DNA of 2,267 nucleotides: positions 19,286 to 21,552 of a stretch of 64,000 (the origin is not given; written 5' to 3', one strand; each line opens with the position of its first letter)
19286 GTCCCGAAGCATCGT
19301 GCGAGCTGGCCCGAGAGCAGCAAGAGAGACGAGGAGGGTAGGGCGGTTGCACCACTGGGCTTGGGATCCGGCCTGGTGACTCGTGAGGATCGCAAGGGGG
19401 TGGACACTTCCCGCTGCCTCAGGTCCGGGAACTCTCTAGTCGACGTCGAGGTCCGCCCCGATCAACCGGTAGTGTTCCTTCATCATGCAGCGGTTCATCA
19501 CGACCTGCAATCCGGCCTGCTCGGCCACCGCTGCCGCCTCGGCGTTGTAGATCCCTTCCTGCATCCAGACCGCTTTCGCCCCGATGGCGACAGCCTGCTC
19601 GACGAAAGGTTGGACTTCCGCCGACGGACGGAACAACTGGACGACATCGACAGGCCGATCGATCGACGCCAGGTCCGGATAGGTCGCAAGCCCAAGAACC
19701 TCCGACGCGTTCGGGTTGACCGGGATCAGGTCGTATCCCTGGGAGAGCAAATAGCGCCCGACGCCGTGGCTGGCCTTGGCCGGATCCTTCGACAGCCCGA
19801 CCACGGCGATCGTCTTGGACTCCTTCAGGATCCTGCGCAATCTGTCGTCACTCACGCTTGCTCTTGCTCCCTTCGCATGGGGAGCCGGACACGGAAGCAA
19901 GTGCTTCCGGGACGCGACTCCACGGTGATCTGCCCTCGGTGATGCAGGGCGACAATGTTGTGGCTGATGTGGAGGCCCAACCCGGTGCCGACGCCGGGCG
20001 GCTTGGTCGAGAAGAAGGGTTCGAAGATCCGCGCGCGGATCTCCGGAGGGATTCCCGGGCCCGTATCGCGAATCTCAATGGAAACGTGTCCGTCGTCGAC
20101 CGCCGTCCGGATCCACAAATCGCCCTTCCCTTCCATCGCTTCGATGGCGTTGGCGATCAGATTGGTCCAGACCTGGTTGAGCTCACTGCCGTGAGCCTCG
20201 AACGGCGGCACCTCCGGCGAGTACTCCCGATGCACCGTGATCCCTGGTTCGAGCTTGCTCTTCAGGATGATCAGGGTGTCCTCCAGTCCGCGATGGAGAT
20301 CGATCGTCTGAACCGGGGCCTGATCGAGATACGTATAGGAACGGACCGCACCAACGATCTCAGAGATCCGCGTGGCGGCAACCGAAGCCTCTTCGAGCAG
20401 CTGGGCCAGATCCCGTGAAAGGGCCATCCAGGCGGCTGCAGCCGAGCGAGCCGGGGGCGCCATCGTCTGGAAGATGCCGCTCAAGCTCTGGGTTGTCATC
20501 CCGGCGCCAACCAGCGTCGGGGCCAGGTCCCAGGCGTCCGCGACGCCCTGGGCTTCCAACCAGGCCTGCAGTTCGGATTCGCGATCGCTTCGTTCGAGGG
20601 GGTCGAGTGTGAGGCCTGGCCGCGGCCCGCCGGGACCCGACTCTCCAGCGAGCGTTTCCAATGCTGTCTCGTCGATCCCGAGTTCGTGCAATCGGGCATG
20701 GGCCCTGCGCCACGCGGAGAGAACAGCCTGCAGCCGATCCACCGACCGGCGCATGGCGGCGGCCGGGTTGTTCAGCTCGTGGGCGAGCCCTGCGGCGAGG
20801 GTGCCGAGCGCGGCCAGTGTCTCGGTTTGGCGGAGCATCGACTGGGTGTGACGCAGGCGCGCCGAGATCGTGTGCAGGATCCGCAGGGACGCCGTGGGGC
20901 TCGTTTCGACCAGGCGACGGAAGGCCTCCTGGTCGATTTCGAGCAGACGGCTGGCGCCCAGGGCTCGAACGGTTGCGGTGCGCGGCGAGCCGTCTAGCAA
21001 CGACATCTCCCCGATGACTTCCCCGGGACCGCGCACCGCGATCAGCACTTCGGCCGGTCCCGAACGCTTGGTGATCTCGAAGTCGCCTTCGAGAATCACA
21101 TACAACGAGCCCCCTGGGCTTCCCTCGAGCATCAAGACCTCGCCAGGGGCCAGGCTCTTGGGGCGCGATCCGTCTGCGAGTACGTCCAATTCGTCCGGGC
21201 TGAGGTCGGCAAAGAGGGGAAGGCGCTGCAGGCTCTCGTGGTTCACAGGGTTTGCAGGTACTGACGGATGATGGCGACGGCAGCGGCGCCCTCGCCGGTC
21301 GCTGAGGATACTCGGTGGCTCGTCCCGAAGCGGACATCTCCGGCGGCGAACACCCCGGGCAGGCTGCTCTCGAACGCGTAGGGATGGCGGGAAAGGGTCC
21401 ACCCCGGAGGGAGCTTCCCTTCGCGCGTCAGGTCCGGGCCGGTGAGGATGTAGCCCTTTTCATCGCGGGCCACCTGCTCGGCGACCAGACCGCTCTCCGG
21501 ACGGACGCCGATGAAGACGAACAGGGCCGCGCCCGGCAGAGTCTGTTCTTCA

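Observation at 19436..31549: Seven-gene single-strand cyclic-nucleotide circuit: one cyclase 'writer', two different CNB 'readers' and a flavoprotein response-regulator output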

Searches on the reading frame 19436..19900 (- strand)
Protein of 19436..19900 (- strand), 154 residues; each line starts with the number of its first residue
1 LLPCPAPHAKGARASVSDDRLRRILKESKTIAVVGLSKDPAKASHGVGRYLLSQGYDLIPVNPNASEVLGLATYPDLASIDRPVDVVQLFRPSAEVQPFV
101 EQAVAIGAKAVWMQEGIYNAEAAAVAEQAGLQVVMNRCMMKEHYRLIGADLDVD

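Call 4: search_protein_families(library=pfam, proteins=[window:19436-19900:-], max_evalue=0.01)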
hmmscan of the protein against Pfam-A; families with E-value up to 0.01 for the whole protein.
window:19436-19900:- (154 aa): 2 families
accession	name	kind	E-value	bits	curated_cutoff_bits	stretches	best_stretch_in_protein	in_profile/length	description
PF13380.12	CoA_binding_2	-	1.3e-42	145.3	22.8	1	29-143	1-115/116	CoA binding domain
PF02629.25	CoA_binding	-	0.00026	22.1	22.3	1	28-112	3-92/97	CoA binding domain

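Call 6: search_protein_families(library=ncbifam, proteins=[window:19436-19900:-], max_evalue=0.001)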
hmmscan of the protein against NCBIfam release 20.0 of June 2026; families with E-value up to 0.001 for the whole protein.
window:19436-19900:- (154 aa): 3 families
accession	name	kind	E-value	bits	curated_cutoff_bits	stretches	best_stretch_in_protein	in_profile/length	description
NF045494.1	AcCoALig_Archglob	equivalog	4e-11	42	1200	1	25-118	221-316/665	acetate--CoA ligase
TIGR02717.1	AcCoA-syn-alpha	equivalog_domain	1e-10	40.9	567.15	1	27-111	6-92/447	acetate--CoA ligase alpha subunit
NF045492.1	HydPropCoALig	equivalog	4.1e-08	32.1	1300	1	24-148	250-373/700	3-hydroxypropionate--CoA ligase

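Call 64: search_protein_families(library=padloc, proteins=[window:19436-19855:-], max_evalue=0.001)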
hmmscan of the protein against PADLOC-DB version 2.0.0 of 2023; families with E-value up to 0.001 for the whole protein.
window:19436-19855:- (139 aa): 0 families

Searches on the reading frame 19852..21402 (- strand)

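Call 4: search_protein_families(library=pfam, proteins=[window:19852-21402:-], max_evalue=0.01)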
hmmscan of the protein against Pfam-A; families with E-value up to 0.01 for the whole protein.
window:19852-21402:- (516 aa): 3 families
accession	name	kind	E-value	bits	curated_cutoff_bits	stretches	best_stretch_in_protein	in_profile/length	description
PF02518.31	HATPase_c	-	5.2e-27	94.9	26.4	1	406-510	4-110/111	Histidine kinase-, DNA gyrase B-, and HSP90-like ATPase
PF00027.35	cNMP_binding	-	2.7e-22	79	27.5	1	82-167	2-88/89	Cyclic nucleotide-binding domain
PF13581.12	HATPase_c_2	-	0.0045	17.4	27.4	0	415-487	39-112/127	Histidine kinase-like ATPase domain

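Call 6: search_protein_families(library=ncbifam, proteins=[window:19852-21402:-], max_evalue=0.001)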
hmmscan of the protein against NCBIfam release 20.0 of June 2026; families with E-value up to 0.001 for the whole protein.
window:19852-21402:- (516 aa): 80 families (the best 25 are shown)
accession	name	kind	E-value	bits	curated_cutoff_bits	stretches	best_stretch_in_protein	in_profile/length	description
NF038348.1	T2SS_HK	subfamily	8.7e-53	179.6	450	2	327-510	392-574/574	histidine kinase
NF008468.0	PRK11360.1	equivalog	8.2e-46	156.6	646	2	345-515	443-614/616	two-component system sensor histidine kinase AtoS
NF052574.1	HisKinEspCMyxo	equivalog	4e-35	121.2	1200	2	327-513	451-641/785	serine histidine kinase EspC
NF052573.1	HisKinEspAMyxo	equivalog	6.9e-35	120.3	1400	2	330-510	426-612/755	serine histidine kinase EspA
NF007688.0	PRK10364.1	equivalog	2.1e-31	109.2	479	2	373-514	316-456/460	two-component system sensor histidine kinase ZraS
NF010411.0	PRK13837.1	equivalog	1e-30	106.4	647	2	326-514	479-680/828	two-component system VirA-like sensor kinase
NF047497.1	HK_LIC_12097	equivalog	8.8e-30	103.6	500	2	296-509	164-366/367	LIC_12097 family sensor histidine kinase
NF046026.1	HisKinCckACaul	equivalog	1.6e-27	95.9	1000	1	338-515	343-538/678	cell cycle histidine kinase CckA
NF046020.1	HisKinCckABruc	equivalog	4e-26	91.1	1000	1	364-514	547-712/868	cell cycle histidine kinase CckA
NF008293.1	PRK11073.1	equivalog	1.2e-25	90.5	240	1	366-511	196-349/349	nitrogen regulation protein NR(II)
TIGR02938.1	nifL_nitrog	equivalog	2.2e-24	85.8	242.45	1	333-502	314-486/494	nitrogen fixation negative regulator NifL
NF041777.1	sens_FixL_Rhizob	equivalog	2.7e-24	85.7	850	2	304-510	274-482/485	sensor protein FixL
NF046044.1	PnpS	equivalog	2.8e-22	79.3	400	1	361-508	239-390/390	two-component system histidine kinase PnpS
NF040750.1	tetrathio_HK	equivalog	2.1e-21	76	750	2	331-496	375-540/555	tetrathionate respiration histidine kinase TtrS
TIGR02956.1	TMAO_torS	equivalog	5.3e-21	74.4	676.5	1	365-513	535-686/967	TMAO reductase system sensor histidine kinase/response regulator TorS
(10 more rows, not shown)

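Call 64: search_protein_families(library=padloc, proteins=[window:19852-21246:-], max_evalue=0.001)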
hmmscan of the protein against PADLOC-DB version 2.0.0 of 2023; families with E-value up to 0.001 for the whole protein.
window:19852-21246:- (464 aa): 4 families
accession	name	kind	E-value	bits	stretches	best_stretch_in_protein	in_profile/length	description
PDLC02371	PycTIR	-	4.6e-17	60.3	1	23-143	33-150/288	-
PDLC00731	Effector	-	1.1e-15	55.4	1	23-143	36-153/306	TIR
PDLC00734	PycC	-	2e-13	48.2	1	21-120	27-127/374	Pycsar cyclase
PDLC00732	Effector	-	1.4e-11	41.9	1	23-142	32-148/301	TIR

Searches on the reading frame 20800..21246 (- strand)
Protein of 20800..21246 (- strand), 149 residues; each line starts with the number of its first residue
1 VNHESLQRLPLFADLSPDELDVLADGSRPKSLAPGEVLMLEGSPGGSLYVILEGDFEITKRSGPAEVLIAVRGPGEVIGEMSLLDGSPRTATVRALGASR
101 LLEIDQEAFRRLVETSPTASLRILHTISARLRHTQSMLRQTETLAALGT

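Call 83: search_solved_structures(query=window:20800-21246:-, max_evalue=0.000001, show_alignments=2)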
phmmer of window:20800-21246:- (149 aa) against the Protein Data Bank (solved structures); distinct sequences matched with E-value up to 0.000001: 118 (the best 60 are shown).
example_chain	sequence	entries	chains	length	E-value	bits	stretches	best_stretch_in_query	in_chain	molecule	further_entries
9ya0_MA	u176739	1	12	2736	5.6e-29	104.2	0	7-110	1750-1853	PCR12, TGME49_219070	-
6rsx_A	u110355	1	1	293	5.5e-28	101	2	5-115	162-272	Regulatory Subunit of Protein Kinase A (cAMP-dependent) from Euglena gracilis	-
1ne4_A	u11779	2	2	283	5.4e-25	91.3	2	3-113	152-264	cAMP-dependent protein kinase type I-alpha regulatory chain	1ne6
1rgs_A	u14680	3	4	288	5.7e-25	91.2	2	3-113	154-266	CAMP DEPENDENT PROTEIN KINASE | cAMP-dependent protein kinase type I-alpha regulatory chain | cAMP-dependent protein kinase type I-alpha regulatory subunit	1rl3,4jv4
5jr7_B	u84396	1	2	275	5.9e-25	91.2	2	3-113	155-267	cAMP-dependent protein kinase type I-alpha regulatory subunit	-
4x6r_B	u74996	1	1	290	1.6e-24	89.8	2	3-113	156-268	cAMP-dependent protein kinase type I-alpha regulatory subunit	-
4mx3_A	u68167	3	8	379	1.6e-24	89.8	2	3-113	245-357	cAMP-dependent protein kinase type I-alpha regulatory subunit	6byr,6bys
2qcs_B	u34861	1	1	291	1.6e-24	89.8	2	3-113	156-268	cAMP-dependent protein kinase type I-alpha regulatory subunit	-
6no7_B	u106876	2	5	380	1.6e-24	89.8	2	3-113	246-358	cAMP-dependent protein kinase type I-alpha regulatory subunit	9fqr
4din_B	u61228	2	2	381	2.3e-24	89.3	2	3-113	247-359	cAMP-dependent protein kinase type I-beta regulatory subunit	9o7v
9edc_B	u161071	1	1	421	2.3e-24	89.3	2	3-113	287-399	cAMP-dependent protein kinase type I-alpha regulatory subunit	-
7lz4_A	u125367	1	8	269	3.1e-24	88.9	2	3-113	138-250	cAMP-dependent protein kinase type I-alpha regulatory subunit, N-terminally processed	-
9edd_B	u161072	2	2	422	6.1e-24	87.9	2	3-113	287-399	cAMP-dependent protein kinase type I-alpha regulatory subunit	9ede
5kbf_A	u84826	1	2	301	2.8e-23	85.7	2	5-113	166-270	CAMP-dependent protein kinase regulatory subunit, putative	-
5j3u_A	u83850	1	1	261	4.5e-23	85.1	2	8-119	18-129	Protein Kinase A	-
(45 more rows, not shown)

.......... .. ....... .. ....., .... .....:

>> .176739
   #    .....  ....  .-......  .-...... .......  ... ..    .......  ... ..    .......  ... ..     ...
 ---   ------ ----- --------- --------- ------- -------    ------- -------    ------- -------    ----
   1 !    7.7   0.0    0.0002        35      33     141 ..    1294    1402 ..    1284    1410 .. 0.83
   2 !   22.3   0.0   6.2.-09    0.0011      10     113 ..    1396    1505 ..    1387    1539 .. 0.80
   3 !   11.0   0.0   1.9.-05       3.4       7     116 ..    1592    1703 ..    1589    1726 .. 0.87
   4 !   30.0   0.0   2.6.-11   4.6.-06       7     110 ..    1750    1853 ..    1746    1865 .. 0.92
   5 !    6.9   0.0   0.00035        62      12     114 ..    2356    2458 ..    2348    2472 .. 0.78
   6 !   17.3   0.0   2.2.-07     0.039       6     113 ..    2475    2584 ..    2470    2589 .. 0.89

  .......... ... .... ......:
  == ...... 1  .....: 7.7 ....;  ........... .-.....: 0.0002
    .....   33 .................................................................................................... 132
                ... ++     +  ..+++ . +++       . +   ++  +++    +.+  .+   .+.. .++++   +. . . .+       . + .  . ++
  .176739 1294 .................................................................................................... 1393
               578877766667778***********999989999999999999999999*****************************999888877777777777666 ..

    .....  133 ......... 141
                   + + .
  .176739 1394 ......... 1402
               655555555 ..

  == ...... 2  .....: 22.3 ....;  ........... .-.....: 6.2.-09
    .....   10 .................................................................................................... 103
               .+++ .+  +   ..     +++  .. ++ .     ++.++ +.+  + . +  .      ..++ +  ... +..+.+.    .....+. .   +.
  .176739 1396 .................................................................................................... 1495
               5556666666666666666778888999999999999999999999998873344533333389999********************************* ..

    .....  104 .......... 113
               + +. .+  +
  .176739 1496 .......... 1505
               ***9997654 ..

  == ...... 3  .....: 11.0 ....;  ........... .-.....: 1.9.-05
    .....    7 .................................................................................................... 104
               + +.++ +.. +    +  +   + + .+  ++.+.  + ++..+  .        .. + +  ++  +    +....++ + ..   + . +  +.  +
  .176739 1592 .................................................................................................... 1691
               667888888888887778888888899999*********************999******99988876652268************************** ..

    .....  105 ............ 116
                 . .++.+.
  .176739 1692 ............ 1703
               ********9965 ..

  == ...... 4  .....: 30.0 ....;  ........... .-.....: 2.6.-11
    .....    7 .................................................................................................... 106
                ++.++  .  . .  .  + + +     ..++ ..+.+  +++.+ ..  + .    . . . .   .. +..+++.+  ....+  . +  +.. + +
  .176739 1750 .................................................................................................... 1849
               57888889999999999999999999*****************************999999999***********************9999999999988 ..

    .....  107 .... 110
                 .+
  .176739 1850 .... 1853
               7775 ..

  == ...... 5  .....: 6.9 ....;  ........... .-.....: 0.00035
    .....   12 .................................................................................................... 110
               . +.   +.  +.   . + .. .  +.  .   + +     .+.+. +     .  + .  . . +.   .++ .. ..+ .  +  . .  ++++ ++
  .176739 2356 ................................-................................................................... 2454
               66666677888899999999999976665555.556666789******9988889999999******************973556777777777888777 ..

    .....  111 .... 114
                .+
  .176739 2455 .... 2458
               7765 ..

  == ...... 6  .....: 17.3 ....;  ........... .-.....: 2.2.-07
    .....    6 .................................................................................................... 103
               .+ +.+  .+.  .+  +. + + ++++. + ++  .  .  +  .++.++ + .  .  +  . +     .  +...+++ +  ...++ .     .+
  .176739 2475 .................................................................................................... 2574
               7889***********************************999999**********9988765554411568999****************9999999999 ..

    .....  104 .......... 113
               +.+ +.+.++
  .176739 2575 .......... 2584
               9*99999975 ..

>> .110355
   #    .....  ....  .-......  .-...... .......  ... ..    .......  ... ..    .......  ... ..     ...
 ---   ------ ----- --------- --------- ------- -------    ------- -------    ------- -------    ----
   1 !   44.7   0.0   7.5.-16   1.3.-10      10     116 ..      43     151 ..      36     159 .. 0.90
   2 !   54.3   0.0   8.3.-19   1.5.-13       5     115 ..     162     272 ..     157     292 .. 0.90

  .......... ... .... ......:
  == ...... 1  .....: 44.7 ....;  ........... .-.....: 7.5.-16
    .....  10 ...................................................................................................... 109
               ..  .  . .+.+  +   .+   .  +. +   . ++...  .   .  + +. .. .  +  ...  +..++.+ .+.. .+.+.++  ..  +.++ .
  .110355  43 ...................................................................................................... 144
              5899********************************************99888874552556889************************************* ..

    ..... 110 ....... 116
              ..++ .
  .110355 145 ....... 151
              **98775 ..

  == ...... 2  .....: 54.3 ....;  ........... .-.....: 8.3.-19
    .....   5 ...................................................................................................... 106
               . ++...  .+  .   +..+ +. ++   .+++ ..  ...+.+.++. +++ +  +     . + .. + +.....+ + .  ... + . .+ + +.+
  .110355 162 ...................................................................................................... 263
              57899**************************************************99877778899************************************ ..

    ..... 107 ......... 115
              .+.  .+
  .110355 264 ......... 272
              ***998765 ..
